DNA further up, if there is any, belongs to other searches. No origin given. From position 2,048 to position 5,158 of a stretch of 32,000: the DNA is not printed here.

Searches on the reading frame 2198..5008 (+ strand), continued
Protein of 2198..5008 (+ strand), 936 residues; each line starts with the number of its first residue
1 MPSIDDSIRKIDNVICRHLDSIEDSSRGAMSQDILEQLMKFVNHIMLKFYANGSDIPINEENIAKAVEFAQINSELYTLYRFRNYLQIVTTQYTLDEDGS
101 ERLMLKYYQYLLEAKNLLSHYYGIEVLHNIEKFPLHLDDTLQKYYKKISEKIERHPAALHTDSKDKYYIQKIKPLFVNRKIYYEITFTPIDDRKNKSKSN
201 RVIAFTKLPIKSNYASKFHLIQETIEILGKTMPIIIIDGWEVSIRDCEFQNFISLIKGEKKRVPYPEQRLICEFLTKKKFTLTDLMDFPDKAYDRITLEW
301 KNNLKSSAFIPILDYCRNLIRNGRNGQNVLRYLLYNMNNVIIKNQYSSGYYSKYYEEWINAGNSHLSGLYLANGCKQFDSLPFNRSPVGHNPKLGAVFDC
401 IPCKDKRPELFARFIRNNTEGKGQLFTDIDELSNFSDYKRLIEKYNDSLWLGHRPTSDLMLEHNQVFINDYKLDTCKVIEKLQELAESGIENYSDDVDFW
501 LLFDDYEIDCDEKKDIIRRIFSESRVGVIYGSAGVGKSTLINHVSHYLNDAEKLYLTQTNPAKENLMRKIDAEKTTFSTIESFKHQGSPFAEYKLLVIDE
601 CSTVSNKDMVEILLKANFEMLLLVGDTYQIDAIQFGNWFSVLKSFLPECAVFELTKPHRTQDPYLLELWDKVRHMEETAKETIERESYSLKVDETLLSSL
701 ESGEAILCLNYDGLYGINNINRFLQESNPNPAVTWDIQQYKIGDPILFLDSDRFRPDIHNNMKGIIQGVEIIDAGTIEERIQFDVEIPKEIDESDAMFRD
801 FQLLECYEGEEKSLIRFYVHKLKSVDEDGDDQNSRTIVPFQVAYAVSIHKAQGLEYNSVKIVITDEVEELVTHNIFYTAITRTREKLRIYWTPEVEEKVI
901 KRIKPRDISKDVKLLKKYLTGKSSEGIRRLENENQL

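Call 99: search_protein_families(library=padloc, proteins=[L110:7001-9796:+, L105:3499-6144:+, L081:6084-6944:+], max_evalue=0.00001)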
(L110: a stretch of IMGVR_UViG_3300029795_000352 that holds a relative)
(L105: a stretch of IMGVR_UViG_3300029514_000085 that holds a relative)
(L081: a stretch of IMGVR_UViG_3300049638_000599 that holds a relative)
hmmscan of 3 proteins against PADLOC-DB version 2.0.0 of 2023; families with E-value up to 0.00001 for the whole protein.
L110:7001-9796:+ (932 aa): 8 families
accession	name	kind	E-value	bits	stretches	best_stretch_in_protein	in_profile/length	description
PDLC05035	PDC-S53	-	0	1156.5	1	1-932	4-891/900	-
PDLC05065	PDC-S68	-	1.2e-26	90.8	2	477-711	575-830/1221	-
PDLC05064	PDC-S68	-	1.4e-25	87.2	2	483-652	657-838/1273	-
PDLC05066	PDC-S68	-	8.6e-25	84.9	2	701-912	849-1051/1202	-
PDLC01734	typeIV_RecD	-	1.6e-24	84.2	2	465-757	296-597/763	RecD_0_IVD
PDLC04476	PDC-M16A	-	2e-11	41.1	0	859-904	423-470/691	-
PDLC04475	PDC-M16A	-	1.9e-10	37.9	0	860-903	436-481/721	-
PDLC04173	GajB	-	4.7e-09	33.7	0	526-586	9-74/471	-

L105:3499-6144:+ (882 aa): 11 families
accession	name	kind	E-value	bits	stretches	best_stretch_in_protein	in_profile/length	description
PDLC05035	PDC-S53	-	6.9e-290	962.1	1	3-881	24-893/900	-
PDLC01734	typeIV_RecD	-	5.8e-24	82.4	1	444-852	309-715/763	RecD_0_IVD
PDLC05066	PDC-S68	-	9.1e-23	78.2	2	684-856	872-1049/1202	-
PDLC05064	PDC-S68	-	1.4e-22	77.3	2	683-864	962-1109/1273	-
PDLC05065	PDC-S68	-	3e-21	73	2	801-856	1004-1058/1221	-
PDLC01148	RecD_like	-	7e-18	62.2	2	446-632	285-476/719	RecD/Tra ATPase fused to N-terminal HHH domain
PDLC02350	AbiO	-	3.8e-14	50.3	1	487-600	191-299/468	AbiO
PDLC04476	PDC-M16A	-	8.8e-11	38.9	0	805-850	423-470/691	-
PDLC04475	PDC-M16A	-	4.2e-10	36.8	0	806-849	436-481/721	-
PDLC04173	GajB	-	2.9e-07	27.8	0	488-549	7-69/471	-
PDLC04472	PDC-M16A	-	4.7e-07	26.5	0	805-851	649-697/930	-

L081:6084-6944:+ (286 aa): 1 family
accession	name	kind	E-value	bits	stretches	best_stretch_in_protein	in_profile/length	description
PDLC03857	LmuA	-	5.1e-18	63.9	1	5-131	1-130/327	-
